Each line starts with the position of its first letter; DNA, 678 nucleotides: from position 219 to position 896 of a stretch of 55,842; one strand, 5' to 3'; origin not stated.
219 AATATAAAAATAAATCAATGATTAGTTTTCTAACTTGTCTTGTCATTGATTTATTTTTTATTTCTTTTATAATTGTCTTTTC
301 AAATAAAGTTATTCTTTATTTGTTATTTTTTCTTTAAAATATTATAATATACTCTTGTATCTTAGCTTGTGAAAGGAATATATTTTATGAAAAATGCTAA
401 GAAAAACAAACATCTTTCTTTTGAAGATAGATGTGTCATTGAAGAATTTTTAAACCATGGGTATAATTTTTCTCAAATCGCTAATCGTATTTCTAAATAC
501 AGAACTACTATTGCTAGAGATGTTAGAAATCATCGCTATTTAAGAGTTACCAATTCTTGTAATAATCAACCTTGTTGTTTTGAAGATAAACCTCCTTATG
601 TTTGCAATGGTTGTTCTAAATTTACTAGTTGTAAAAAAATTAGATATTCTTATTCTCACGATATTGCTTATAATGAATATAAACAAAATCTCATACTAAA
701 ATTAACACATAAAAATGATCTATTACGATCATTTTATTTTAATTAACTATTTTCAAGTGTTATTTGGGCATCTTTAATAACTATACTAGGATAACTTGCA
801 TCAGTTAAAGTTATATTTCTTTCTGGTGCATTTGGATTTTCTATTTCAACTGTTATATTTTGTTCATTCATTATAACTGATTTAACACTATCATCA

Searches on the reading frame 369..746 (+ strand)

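Call 7: search_protein_families(library=pfam, proteins=[window:369-746:+], max_evalue=0.01)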
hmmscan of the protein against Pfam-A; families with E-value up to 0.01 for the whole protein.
window:369-746:+ (125 aa): 1 family
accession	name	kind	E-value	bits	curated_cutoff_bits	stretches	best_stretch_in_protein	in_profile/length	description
PF13936.12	HTH_38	-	2.4e-10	40.4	27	1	12-53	1-42/44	Helix-turn-helix domain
